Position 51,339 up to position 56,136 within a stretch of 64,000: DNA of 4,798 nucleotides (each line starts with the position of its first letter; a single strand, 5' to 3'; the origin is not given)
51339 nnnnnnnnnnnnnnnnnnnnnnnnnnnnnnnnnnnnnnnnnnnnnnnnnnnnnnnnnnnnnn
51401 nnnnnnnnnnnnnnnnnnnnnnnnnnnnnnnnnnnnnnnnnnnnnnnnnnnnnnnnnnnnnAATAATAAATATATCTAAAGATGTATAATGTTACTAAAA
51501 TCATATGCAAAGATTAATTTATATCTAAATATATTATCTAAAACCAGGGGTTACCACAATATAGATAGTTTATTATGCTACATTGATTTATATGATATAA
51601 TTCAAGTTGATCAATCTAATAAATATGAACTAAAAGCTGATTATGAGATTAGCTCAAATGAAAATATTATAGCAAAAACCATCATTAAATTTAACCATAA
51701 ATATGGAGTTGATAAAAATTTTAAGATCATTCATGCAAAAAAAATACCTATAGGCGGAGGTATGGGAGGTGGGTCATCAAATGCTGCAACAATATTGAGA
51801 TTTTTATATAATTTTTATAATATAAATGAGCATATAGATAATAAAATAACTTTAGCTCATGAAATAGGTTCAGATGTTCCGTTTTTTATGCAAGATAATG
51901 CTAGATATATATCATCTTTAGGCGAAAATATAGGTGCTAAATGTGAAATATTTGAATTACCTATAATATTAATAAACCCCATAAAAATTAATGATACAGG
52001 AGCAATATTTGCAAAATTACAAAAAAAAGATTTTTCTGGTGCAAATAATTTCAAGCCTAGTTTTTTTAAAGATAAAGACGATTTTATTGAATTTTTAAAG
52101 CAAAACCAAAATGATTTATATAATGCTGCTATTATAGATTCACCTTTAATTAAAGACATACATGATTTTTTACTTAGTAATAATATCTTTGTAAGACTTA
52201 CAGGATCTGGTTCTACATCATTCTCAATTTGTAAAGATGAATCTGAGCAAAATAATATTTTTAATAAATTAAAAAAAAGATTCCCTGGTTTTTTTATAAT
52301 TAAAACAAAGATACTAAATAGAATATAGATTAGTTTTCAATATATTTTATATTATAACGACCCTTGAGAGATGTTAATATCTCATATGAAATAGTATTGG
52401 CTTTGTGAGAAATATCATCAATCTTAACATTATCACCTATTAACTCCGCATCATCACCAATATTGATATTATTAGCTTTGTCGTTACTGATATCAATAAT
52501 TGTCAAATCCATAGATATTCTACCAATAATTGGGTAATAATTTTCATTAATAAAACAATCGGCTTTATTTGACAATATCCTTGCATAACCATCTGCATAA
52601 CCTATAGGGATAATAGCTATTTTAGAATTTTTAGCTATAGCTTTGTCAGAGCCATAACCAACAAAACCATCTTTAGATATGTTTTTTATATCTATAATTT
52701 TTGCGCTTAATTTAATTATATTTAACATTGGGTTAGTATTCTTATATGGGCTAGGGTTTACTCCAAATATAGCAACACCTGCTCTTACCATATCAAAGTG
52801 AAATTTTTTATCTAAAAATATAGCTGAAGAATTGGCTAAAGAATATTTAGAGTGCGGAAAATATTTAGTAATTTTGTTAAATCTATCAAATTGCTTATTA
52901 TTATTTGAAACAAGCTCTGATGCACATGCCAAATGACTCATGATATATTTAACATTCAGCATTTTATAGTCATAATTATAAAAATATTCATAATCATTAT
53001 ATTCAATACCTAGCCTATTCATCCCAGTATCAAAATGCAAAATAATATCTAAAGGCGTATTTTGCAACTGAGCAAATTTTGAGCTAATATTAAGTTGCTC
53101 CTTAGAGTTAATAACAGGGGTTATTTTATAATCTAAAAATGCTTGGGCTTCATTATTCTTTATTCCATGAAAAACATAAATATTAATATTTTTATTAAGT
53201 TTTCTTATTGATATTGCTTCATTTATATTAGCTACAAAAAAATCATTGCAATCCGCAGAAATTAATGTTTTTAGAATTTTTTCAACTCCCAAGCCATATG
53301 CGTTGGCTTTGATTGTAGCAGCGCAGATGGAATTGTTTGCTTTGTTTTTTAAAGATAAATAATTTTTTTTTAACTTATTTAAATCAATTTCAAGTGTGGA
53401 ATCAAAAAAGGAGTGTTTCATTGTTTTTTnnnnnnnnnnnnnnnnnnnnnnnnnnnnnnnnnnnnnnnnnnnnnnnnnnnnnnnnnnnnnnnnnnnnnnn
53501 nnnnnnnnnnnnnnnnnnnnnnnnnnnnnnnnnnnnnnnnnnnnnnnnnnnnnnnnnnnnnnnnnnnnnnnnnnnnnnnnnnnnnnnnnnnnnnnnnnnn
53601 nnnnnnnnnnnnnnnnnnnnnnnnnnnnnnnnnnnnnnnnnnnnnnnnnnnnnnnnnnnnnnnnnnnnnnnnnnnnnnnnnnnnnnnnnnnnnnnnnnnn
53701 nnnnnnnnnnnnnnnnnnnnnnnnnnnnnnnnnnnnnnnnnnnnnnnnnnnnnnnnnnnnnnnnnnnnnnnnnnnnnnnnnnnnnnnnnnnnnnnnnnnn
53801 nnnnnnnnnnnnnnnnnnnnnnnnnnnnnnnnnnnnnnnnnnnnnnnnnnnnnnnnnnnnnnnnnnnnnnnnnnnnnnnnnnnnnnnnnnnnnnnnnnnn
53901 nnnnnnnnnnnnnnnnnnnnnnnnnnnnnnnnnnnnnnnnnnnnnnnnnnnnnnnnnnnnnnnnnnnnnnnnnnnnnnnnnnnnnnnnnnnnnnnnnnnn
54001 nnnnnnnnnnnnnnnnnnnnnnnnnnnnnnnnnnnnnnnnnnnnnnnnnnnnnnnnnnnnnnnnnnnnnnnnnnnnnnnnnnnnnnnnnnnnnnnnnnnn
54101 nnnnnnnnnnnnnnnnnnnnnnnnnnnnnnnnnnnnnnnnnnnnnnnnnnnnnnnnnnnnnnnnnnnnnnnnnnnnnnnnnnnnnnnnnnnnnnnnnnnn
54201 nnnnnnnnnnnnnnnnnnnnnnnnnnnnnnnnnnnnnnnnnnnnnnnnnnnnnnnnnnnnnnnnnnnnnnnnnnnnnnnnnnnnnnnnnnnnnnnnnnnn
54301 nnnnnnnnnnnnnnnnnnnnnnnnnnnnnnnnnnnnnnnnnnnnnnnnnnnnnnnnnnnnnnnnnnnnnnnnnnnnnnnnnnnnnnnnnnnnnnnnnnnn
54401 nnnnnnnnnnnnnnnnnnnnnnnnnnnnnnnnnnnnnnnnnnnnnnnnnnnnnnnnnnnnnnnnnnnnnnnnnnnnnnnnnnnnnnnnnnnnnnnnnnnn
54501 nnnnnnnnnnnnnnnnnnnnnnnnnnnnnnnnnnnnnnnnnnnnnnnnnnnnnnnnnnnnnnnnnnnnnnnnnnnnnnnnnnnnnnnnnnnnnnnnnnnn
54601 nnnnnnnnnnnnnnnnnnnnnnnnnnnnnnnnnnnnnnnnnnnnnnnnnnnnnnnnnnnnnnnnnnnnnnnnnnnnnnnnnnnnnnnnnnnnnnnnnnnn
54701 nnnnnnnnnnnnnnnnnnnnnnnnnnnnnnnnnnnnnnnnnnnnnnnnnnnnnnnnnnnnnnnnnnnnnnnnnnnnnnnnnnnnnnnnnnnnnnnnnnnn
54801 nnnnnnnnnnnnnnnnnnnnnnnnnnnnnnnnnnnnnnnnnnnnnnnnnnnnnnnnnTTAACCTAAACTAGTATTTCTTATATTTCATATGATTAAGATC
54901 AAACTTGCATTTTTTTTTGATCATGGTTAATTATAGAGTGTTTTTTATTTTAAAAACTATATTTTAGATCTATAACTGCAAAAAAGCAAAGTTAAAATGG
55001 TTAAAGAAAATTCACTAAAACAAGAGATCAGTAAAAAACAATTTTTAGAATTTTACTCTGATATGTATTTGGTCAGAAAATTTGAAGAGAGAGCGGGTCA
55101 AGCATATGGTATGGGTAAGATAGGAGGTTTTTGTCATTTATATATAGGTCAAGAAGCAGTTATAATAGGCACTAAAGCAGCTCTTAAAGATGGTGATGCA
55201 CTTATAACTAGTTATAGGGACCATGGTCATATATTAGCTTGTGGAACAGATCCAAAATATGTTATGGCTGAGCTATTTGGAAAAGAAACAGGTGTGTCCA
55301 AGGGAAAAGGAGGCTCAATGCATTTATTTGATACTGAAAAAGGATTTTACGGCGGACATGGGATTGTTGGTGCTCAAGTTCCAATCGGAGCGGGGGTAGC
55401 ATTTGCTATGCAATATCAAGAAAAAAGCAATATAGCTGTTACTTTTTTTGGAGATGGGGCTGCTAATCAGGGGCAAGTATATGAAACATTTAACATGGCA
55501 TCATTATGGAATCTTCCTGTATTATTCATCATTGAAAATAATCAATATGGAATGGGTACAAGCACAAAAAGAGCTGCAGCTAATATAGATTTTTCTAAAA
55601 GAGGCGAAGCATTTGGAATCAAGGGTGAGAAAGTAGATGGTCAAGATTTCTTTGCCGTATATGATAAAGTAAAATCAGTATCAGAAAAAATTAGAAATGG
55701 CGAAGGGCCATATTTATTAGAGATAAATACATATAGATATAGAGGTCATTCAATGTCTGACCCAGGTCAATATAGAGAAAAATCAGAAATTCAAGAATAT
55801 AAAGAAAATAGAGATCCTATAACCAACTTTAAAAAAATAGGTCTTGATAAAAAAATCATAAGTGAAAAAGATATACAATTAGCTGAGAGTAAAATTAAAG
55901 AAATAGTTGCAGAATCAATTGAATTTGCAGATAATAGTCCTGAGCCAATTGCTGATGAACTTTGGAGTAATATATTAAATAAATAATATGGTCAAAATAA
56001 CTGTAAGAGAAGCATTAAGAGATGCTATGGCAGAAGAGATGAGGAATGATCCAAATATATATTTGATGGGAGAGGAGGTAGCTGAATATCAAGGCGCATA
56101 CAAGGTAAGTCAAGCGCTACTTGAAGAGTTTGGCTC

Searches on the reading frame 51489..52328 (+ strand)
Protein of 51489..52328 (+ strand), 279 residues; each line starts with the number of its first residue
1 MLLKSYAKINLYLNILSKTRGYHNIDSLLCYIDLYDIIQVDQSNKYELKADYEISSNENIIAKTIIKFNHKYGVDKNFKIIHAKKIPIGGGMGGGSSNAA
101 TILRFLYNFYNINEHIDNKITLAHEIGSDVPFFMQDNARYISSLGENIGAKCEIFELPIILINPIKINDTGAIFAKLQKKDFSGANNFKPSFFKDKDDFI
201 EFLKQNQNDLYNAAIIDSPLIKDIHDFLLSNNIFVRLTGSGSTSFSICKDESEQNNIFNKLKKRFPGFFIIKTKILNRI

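Call 3: search_protein_families(library=pfam, proteins=[window:51489-52328:+], max_evalue=0.01)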
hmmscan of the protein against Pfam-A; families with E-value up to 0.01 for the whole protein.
window:51489-52328:+ (279 aa): 2 families
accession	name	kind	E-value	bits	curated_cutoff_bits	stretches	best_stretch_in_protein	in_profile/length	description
PF00288.32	GHMP_kinases_N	-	9.5e-12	45.4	22.3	1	59-134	1-84/87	GHMP kinases N terminal domain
PF08544.19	GHMP_kinases_C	-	3e-08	34.4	21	1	195-266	9-84/85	GHMP kinases C terminal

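Call 4: search_protein_families(library=ncbifam, proteins=[window:51489-52328:+], max_evalue=0.01)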
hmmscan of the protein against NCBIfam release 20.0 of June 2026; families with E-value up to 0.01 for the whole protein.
window:51489-52328:+ (279 aa): 11 families
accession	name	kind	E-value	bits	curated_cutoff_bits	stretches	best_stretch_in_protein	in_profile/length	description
NF011202.0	PRK14608.1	equivalog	3.9e-49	167.5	204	1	5-275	14-292/294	4-(cytidine 5'-diphospho)-2-C-methyl-D-erythritol kinase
TIGR00154.1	ispE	equivalog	4.6e-40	138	138.7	1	2-269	4-279/294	4-(cytidine 5'-diphospho)-2-C-methyl-D-erythritol kinase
NF003216.0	PRK04181.1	equivalog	3.3e-37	128.7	191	1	2-247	2-253/257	4-(cytidine 5'-diphospho)-2-C-methyl-D-erythritol kinase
NF011205.0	PRK14611.1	equivalog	4e-37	128.2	364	1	3-256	4-260/275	4-(cytidine 5'-diphospho)-2-C-methyl-D-erythritol kinase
NF011207.0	PRK14613.1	equivalog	4.1e-33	114.9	359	1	5-268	3-290/297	4-(cytidine 5'-diphospho)-2-C-methyl-D-erythritol kinase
NF004568.0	PRK05905.1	equivalog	1.2e-30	107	321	1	1-247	4-255/261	4-(cytidine 5'-diphospho)-2-C-methyl-D-erythritol kinase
NF002870.0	PRK03188.1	equivalog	5.5e-23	81.1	286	1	4-262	14-284/310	4-(cytidine 5'-diphospho)-2-C-methyl-D-erythritol kinase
TIGR00191.1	thrB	equivalog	1.4e-08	34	168.25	1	46-102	44-103/304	homoserine kinase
NF002288.1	PRK01212.1-4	equivalog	2.1e-06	27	194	1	33-105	24-104/303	homoserine kinase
NF003036.0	PRK03926.1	equivalog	0.0004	19.5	403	1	27-164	24-166/302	mevalonate kinase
TIGR00549.1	mevalon_kin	equivalog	0.0079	15.7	163.05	0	43-126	47-129/276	mevalonate kinase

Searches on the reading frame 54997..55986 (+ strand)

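Call 11: search_protein_families(library=pfam, proteins=[window:54997-55986:+], max_evalue=0.001)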
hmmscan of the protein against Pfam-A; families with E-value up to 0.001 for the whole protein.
window:54997-55986:+ (329 aa): 3 families
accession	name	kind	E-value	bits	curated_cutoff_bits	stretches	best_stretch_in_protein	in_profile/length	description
PF00676.26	E1_dh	-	5.1e-98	328.2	22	1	22-317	2-297/300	Dehydrogenase E1 component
PF02775.26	TPP_enzyme_C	-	1.7e-07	31.6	21.9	1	118-243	24-151/151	Thiamine pyrophosphate enzyme, C-terminal TPP binding domain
PF13292.11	DXP_synthase_N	-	6.4e-05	22.8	21.2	1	125-186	114-175/274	1-deoxy-D-xylulose-5-phosphate synthase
